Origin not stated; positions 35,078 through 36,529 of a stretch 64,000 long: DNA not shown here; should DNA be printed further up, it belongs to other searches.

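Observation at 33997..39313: Lysine-fermentation-like cluster (kdd, saccharopine-dehydrogenase-like, kal, kce) with a separately transcribed GSA-aminomutase-like PLP enzyme and no kamA/kamDE in the window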

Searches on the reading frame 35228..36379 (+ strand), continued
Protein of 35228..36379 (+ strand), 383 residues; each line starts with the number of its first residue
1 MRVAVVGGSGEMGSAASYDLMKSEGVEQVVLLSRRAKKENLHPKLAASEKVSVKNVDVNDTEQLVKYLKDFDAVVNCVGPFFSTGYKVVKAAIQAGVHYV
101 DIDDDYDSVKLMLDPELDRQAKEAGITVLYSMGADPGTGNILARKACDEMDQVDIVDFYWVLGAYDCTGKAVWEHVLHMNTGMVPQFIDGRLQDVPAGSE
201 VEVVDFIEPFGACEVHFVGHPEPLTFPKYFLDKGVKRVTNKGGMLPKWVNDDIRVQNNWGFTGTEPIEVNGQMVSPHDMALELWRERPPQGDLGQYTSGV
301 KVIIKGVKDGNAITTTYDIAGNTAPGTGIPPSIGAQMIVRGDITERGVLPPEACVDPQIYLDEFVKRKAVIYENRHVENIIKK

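Call 38: search_protein_families(library=ncbifam, proteins=[L095:1881-4169:+, L031:6154-7140:+, L075:5191-5688:+, L031:12454-12882:+, L088:2663-3475:+, L063:8688-9881:+, L063:5185-6204:+, L066:13267-14658:+, L032:7022-8212:+, L009:11176-12429:+], max_evalue=0.00001)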
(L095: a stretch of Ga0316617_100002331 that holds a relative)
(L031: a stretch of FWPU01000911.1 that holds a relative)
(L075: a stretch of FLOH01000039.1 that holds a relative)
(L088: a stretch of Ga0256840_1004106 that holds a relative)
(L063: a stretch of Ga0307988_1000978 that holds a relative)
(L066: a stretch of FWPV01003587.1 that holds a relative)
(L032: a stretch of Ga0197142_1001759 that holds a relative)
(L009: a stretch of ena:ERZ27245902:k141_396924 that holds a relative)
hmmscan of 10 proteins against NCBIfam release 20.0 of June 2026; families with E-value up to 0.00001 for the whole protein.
L095:1881-4169:+ (762 aa): 13 families
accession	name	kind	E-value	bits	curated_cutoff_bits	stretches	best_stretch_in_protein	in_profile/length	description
TIGR03194.1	4hydrxCoA_A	equivalog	3.4e-185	617.6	994.55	1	13-751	3-745/746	4-hydroxybenzoyl-CoA reductase subunit alpha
NF043082.1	XdhA_XDHase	equivalog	2.8e-140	468.8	780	1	7-755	1-755/758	xanthine dehydrogenase subunit XdhA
NF007426.0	PRK09970.1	equivalog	2.9e-134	448.9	916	1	5-754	4-757/761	xanthine dehydrogenase molybdenum-binding subunit XdhA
TIGR03196.1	pucD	equivalog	8.5e-121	404.7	783.65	1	7-748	3-754/763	xanthine dehydrogenase subunit D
NF041018.1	glyceraldDH_alpha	equivalog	3.1e-99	333.4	790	1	5-749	1-741/741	glyceraldehyde dehydrogenase subunit alpha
TIGR03311.1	Se_dep_XDH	equivalog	1.9e-92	310.8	830.45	2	6-535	161-679/848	selenium-dependent xanthine dehydrogenase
NF045668.1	pterin_aldehy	equivalog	2.7e-86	290.5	1100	1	7-752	175-904/905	molybdopterin-dependent aldehyde oxidoreductase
NF040766.1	CODH_aero_grp5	exception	1.1e-84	285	950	2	6-570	4-589/785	aerobic carbon-monoxide dehydrogenase large subunit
TIGR02965.1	xanthine_xdhB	equivalog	1.6e-80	271.3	849.5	1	9-753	3-755/758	xanthine dehydrogenase molybdopterin binding subunit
TIGR03313.1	Se_sel_red_Mo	hypoth_equivalog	1.1e-76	258.4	1101.9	2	153-753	354-950/951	molybdopterin-dependent oxidoreductase Mo/Fe-S-binding subunit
NF041671.1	peri_hyde_PaoC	equivalog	1.8e-74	251.4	1180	1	3-754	14-733/735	aldehyde oxidoreductase molybdenum-binding subunit PaoC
TIGR02416.1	CO_dehy_Mo_lg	equivalog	1.4e-71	241.7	991.15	2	22-388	8-395/770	aerobic carbon-monoxide dehydrogenase large subunit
TIGR02969.1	mam_aldehyde_ox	subfamily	6.9e-55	186.1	1912.3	1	7-755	576-1310/1330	aldehyde oxidase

L031:6154-7140:+ (328 aa): 7 families
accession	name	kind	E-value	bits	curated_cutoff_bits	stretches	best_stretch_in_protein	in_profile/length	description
TIGR03195.1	4hydrxCoA_B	equivalog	5.1e-79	265.7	404.55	1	3-324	2-318/321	4-hydroxybenzoyl-CoA reductase subunit beta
NF041019.1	glyceraldDH_beta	equivalog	5e-44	150.6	350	2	162-324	122-279/280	glyceraldehyde dehydrogenase subunit beta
NF043083.1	XdhB_XDHase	equivalog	1.4e-42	145.8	310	2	153-326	113-284/289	xanthine dehydrogenase subunit XdhB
NF007427.0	PRK09971.1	equivalog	1.3e-41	142.8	287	2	8-118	7-116/292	xanthine dehydrogenase FAD-binding subunit XdhB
TIGR02963.1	xanthine_xdhA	equivalog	8.1e-25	87.4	467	2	162-321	307-464/468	xanthine dehydrogenase small subunit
TIGR03199.1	pucC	equivalog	3.1e-19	69.3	306.05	1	11-119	1-108/264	xanthine dehydrogenase subunit C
TIGR03312.1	Se_sel_red_FAD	hypoth_equivalog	4.4e-09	35.9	241.5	1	7-118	3-107/257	molybdopterin-dependent oxidoreductase FAD-binding subunit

L075:5191-5688:+ (165 aa): 13 families
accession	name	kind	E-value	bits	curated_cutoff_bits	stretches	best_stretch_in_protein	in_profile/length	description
NF043084.2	XdhC_XDHase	equivalog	5.6e-52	175.3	217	1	6-151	3-149/151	xanthine dehydrogenase subunit XdhC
NF041020.1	glyceraldDH_gamma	equivalog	2.3e-51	173.6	290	1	2-152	9-159/164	glyceraldehyde dehydrogenase subunit gamma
TIGR03198.1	pucE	equivalog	3.2e-49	166.3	254.3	1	3-151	1-148/151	xanthine dehydrogenase subunit E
TIGR03193.1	4hydroxCoAred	equivalog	3.4e-48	163.3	257.8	1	8-151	4-147/148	4-hydroxybenzoyl-CoA reductase subunit gamma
TIGR03311.1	Se_dep_XDH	equivalog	9.7e-46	156.2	830.45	1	17-153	10-145/848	selenium-dependent xanthine dehydrogenase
NF045668.1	pterin_aldehy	equivalog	1.4e-45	155.8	1100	1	6-152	3-152/905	molybdopterin-dependent aldehyde oxidoreductase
NF007387.0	PRK09908.1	equivalog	1.6e-45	154.4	212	1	2-150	5-154/159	xanthine dehydrogenase iron sulfur-binding subunit XdhC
NF008514.0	PRK11433.1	equivalog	7.3e-39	133.5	322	1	4-151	51-213/218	aldehyde dehydrogenase iron-sulfur subunit PaoA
TIGR02963.1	xanthine_xdhA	equivalog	3.5e-38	131.4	467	1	14-151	10-157/468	xanthine dehydrogenase small subunit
TIGR02969.1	mam_aldehyde_ox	subfamily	1.9e-27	95.2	1912.3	1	12-160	10-169/1330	aldehyde oxidase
TIGR03313.1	Se_sel_red_Mo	hypoth_equivalog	6.1e-14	50.7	1101.9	1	11-151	4-144/951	molybdopterin-dependent oxidoreductase Mo/Fe-S-binding subunit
NF009226.0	PRK12576.1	equivalog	1.9e-07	30.7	344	1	32-90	49-110/317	succinate dehydrogenase/fumarate reductase iron-sulfur subunit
NF004616.0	PRK05950.1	subfamily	2.2e-07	30.3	228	1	33-100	48-119/238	succinate dehydrogenase iron-sulfur subunit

L031:12454-12882:+ (142 aa): 1 family
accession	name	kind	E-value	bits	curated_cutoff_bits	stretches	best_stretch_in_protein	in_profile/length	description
TIGR03081.1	metmalonyl_epim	equivalog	5.1e-23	82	114.95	1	5-130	1-128/129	methylmalonyl-CoA epimerase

L088:2663-3475:+ (270 aa): 1 family
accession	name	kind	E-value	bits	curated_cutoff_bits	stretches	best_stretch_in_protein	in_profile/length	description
TIGR03309.1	matur_yqeB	equivalog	1.9e-108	361.8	220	1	12-266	2-255/256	selenium-dependent molybdenum cofactor biosynthesis protein YqeB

L063:8688-9881:+ (397 aa): 30 families (the best 25 are shown)
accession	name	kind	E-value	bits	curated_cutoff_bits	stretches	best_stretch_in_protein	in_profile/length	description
TIGR01930.1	AcCoA-C-Actrans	subfamily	1.8e-50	172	240.55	1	15-394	7-385/385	acetyl-CoA C-acyltransferase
NF006552.0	PRK09051.1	subfamily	5.8e-38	131.2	565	1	18-393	17-392/395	beta-ketothiolase BktB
NF004853.0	PRK06205.1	subfamily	4.6e-36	124.7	551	1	16-394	13-401/404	acetyl-CoA C-acetyltransferase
NF042999.1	bketothiol_BktB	equivalog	1.6e-34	119.8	725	1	19-393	17-391/394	beta-ketothiolase BktB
NF006516.0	PRK08963.1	equivalog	2.1e-33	115.8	560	1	157-394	183-434/436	acetyl-CoA C-acyltransferase FadI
NF005889.0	PRK07850.1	equivalog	1e-31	110.4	515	1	15-393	12-384/387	steroid 3-ketoacyl-CoA thiolase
NF005890.0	PRK07851.1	equivalog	3.4e-31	108.6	580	1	75-394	75-403/406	acetyl-CoA C-acetyltransferase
NF005033.0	PRK06445.1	equivalog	4.8e-29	101.7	511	1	37-394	41-393/395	acetyl-CoA C-acetyltransferase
NF005152.0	PRK06633.1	equivalog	1.9e-28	99.2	675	1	16-392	14-388/392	acetyl-CoA C-acetyltransferase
TIGR02430.1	pcaF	equivalog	1.5e-27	96.7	597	1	154-393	158-397/400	3-oxoadipyl-CoA thiolase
NF006551.0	PRK09050.1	subfamily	1.9e-27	96.4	605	1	153-394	158-399/401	3-oxoadipyl-CoA thiolase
NF006086.0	PRK08235.1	equivalog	1.9e-26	93.1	526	1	15-394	12-391/393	acetyl-CoA C-acetyltransferase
TIGR02446.1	FadI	equivalog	5.5e-26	91.6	711.55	1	157-394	177-428/430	acetyl-CoA C-acyltransferase FadI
NF004206.0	PRK05656.1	subfamily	2.2e-25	89.5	688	1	19-393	16-390/392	acetyl-CoA C-acetyltransferase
NF042967.1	AcCoAtase_PhaA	equivalog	5.9e-25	88.2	740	1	149-392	152-392/396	acetyl-CoA acetyltransferase PhaA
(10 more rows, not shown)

L063:5185-6204:+ (339 aa): 6 families
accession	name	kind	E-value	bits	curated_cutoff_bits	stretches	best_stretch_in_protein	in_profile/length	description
TIGR00177.1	molyb_syn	domain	5.3e-14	52.4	85.35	1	171-269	2-95/148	molybdenum cofactor synthesis domain-containing protein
NF002947.1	PRK03604.1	equivalog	9.5e-09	34.9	285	1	149-252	123-227/301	bifunctional molybdenum cofactor biosynthesis protein MoaC/MoaB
NF001813.0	PRK00549.1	equivalog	7.1e-08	31.9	379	1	173-253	3-82/414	competence/damage-inducible protein A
NF002291.0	PRK01215.1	equivalog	1.1e-07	31.2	293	1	176-255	9-87/264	nicotinamide mononucleotide deamidase-related protein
NF011068.0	PRK14498.1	equivalog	4.5e-07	28.3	534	1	148-286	164-307/647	molybdopterin biosynthesis protein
NF011067.0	PRK14497.1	equivalog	6.2e-06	25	536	0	161-289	170-303/546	putative molybdopterin biosynthesis protein MoeA/unknown domain fusion protein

L066:13267-14658:+ (463 aa): 8 families
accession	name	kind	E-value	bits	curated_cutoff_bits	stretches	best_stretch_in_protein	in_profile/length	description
NF009057.0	PRK12391.1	equivalog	3.1e-218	724.7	366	1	2-441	2-440/441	TrpB-like pyridoxal phosphate-dependent enzyme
TIGR01415.1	trpB_rel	hypoth_equivalog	9.5e-196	650.5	518.85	1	13-429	1-418/419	TrpB-like pyridoxal phosphate-dependent enzyme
TIGR00263.1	trpB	equivalog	2.3e-42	145.4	392.45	1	76-420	47-378/385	tryptophan synthase subunit beta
NF010376.0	PRK13803.1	equivalog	5.4e-42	144.4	819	1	77-428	258-596/600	bifunctional phosphoribosylanthranilate isomerase/tryptophan synthase subunit beta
NF010375.0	PRK13802.1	equivalog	1e-32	113.1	1386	1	73-427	320-673/695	bifunctional indole-3-glycerol phosphate synthase/tryptophan synthase subunit beta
NF004996.0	PRK06381.1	equivalog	8e-08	31.7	266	1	79-186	15-117/319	threonine synthase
NF006050.0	PRK08197.1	equivalog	1.2e-07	30.8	303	0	80-161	81-160/406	threonine synthase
NF006390.0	PRK08639.1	equivalog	3e-06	26.5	421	0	64-169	12-113/418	threonine ammonia-lyase IlvA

L032:7022-8212:+ (396 aa): 7 families
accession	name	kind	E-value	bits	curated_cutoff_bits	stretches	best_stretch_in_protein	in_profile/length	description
NF052585.1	SucGlutTfsCaiB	equivalog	5.2e-53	180.1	750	1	2-349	6-360/394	succinate--glutarate CoA-transferase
NF041294.1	Scnl_mescCoAtase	equivalog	1.2e-48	166.2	700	1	1-351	1-357/381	succinyl-CoA:mesaconate CoA-transferase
NF008511.0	PRK11430.1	equivalog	2.7e-47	161.7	522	1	7-330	13-335/381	CoA:oxalate CoA-transferase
NF003809.0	PRK05398.1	subfamily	1.6e-44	152.2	442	1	2-396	3-416/416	formyl-CoA transferase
TIGR03253.1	oxalate_frc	equivalog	3.1e-43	148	504.2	2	2-205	2-204/416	formyl-CoA transferase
NF002914.1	PRK03525.1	equivalog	8.3e-18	64.5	413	1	3-330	9-333/400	L-carnitine CoA-transferase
TIGR04253.1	mesacon_CoA_iso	equivalog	1.7e-13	50.4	725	1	20-396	19-400/403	2-methylfumaryl-CoA isomerase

L009:11176-12429:+ (417 aa): 69 families (the best 25 are shown)
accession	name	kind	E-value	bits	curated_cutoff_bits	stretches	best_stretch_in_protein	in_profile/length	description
NF004856.0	PRK06209.1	equivalog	1.7e-84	284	486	1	7-410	6-414/450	glutamate-1-semialdehyde 2,1-aminomutase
NF041362.1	GntE_guanitoxin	equivalog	5.2e-82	275.7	525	2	159-402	173-426/426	guanitoxin biosynthesis PLP-dependent transaminase GntE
TIGR00713.1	hemL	equivalog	4.7e-76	256.1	527.3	1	13-410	3-421/423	glutamate-1-semialdehyde 2,1-aminomutase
NF000818.0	PRK00062.1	subfamily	8.6e-76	255.3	398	1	9-410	3-425/429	glutamate-1-semialdehyde 2,1-aminomutase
NF009055.0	PRK12389.1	equivalog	3.7e-66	223.5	637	1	9-412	3-428/431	glutamate-1-semialdehyde 2,1-aminomutase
NF001864.0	PRK00615.1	equivalog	1.3e-40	139.2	706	1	14-411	9-428/433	glutamate-1-semialdehyde aminotransferase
NF004426.0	PRK05769.1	equivalog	2.2e-37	128.9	552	2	213-390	239-414/441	acetyl ornithine aminotransferase family protein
TIGR00707.1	argD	subfamily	4.4e-35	121.2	410.05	1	41-359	9-333/381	acetylornithine/succinylornithine family transaminase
TIGR00700.1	GABAtrnsam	equivalog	1.4e-33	116.1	506.65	2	41-157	15-137/420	4-aminobutyrate--2-oxoglutarate transaminase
NF005376.0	PRK06918.1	equivalog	1.4e-32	112.6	676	2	193-410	219-442/451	4-aminobutyrate--2-oxoglutarate transaminase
NF005993.0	PRK08117.1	subfamily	1.5e-32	112.8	574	2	177-377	189-389/433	aspartate aminotransferase family protein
NF008570.0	PRK11522.1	equivalog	2.8e-32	111.9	612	1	22-379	50-423/464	putrescine aminotransferase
NF006368.0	PRK08593.1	equivalog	5e-32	111.1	570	2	41-152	26-143/448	aspartate aminotransferase family protein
NF004718.0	PRK06062.1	subfamily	5.6e-32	110.8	472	2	180-413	203-450/454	hypothetical protein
NF005985.0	PRK08088.1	equivalog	1.8e-31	109.3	713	2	193-359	199-363/426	4-aminobutyrate--2-oxoglutarate transaminase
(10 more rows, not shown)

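Call 46: search_protein_families(library=pfam, proteins=[L007:3969-5000:+], max_evalue=0.0001)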
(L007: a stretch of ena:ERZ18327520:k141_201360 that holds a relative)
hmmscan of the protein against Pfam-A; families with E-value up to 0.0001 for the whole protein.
L007:3969-5000:+ (343 aa): 0 families

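Call 54: predict_structure(alignment_id=A2)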
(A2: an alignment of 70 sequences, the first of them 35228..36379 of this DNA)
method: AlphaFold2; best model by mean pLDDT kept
length: 383 residues; sequences in the alignment: 70
mean_pLDDT: 94.2   pTM: 0.92
mean pLDDT of the five models: 94.2, 93.6, 93.6, 93.4, 93.0
residues with pLDDT >= 90: 323; 70-90: 56; 50-70: 3; < 50: 1
segments of 3 or more residues with pLDDT < 50: none
pLDDT, mean of each block of 10 residues (from residue 1): 96 96 97 95 96 96 96 95 91 98 95 96 98 95 98 98 88 89 95 96 95 97 97 98 95 89 89 91 80 89 97 97 93 98 98 98 94 89 58
secondary structure, 60 per line:
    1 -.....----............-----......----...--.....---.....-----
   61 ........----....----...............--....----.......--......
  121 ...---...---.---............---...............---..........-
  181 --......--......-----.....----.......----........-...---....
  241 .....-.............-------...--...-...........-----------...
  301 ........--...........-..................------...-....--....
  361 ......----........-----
elements in order: E2-6 H11-22 E28-33 H43-47 E51-55 H61-68 E73-76 H81-95 E98-101 H106-112 H115-123 E127-129 H138-148 E152-163 H170-179 E183-188 E191-196 E202-206 E211-217 H222-229 E237-245 H247-259 E267-269 E272-274 H276-286 E298-308 E311-321 H323-340 E347-349 H351-354 H357-366 E371-378

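Call 56: fold_search(model_id=the predicted structure, library=pdb)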
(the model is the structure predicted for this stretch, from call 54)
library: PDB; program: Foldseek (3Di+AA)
matches with E <= 10: 1545; with E <= 0.001: 498
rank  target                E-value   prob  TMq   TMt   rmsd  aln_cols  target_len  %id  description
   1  8deb_A                1.6e-27  1.00  0.81  0.79   4.5       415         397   20  Bacteroides fragilis carboxyspermidine dehydrogenase (released 2023-08-02)
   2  8deb_B                2.2e-27  1.00  0.79  0.80   4.7       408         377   19  Bacteroides fragilis carboxyspermidine dehydrogenase (released 2023-08-02)
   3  4ina_A                5.0e-27  1.00  0.77  0.75   4.6       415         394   20  Crystal Structure of the Q7MSS8_WOLSU protein from Wolinella succinogenes. Northeast Structural Genomics Consortium Ta (released 2013-01-16)
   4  8h4z_B                6.0e-27  1.00  0.79  0.78   3.9       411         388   18  Crystal structure of carboxyspermidine dehydrogenase from Helicobacter pylori in space group P21212 (released 2022-11-09)
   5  4ina_B                6.3e-27  1.00  0.79  0.77   4.3       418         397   20  Crystal Structure of the Q7MSS8_WOLSU protein from Wolinella succinogenes. Northeast Structural Genomics Consortium Ta (released 2013-01-16)
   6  8h52                  2.4e-26  1.00  0.79  0.77   3.9       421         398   18  Crystal structure of Helicobacter pylori carboxyspermidine dehydrogenase in complex with NADP (released 2022-11-09)
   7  8h4z_A                7.9e-26  1.00  0.79  0.77   4.2       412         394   19  Crystal structure of carboxyspermidine dehydrogenase from Helicobacter pylori in space group P21212 (released 2022-11-09)
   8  8h4z_D                9.4e-26  1.00  0.78  0.77   4.1       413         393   19  Crystal structure of carboxyspermidine dehydrogenase from Helicobacter pylori in space group P21212 (released 2022-11-09)
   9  8h4z_C                1.1e-25  1.00  0.78  0.78   3.9       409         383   18  Crystal structure of carboxyspermidine dehydrogenase from Helicobacter pylori in space group P21212 (released 2022-11-09)
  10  8h50_C                6.2e-25  1.00  0.79  0.77   4.1       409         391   19  Crystal structure of carboxyspermidine dehydrogenase from Helicobacter pylori in space group C2221 (released 2022-11-09)
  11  8h50_B                7.8e-25  1.00  0.80  0.78   4.0       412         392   19  Crystal structure of carboxyspermidine dehydrogenase from Helicobacter pylori in space group C2221 (released 2022-11-09)
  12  8h50_A                1.6e-23  1.00  0.78  0.77   4.0       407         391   19  Crystal structure of carboxyspermidine dehydrogenase from Helicobacter pylori in space group C2221 (released 2022-11-09)
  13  4rl6_A                1.9e-23  1.00  0.77  0.72   5.3       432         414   21  Crystal Structure of the Q04L03_STRP2 protein from Streptococcus pneumoniae. Northeast Structural Genomics Consortium  (released 2014-11-05)
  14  3abi_A                6.0e-23  1.00  0.74  0.80   3.8       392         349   20  Crystal Structure of L-Lysine Dehydrogenase from Hyperthermophilic Archaeon Pyrococcus horikoshii (released 2009-12-29)
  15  4rl6_B                4.4e-22  1.00  0.76  0.73   4.5       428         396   20  Crystal Structure of the Q04L03_STRP2 protein from Streptococcus pneumoniae. Northeast Structural Genomics Consortium  (released 2014-11-05)
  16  3abi_B                9.4e-22  1.00  0.71  0.78   5.0       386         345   22  Crystal Structure of L-Lysine Dehydrogenase from Hyperthermophilic Archaeon Pyrococcus horikoshii (released 2009-12-29)
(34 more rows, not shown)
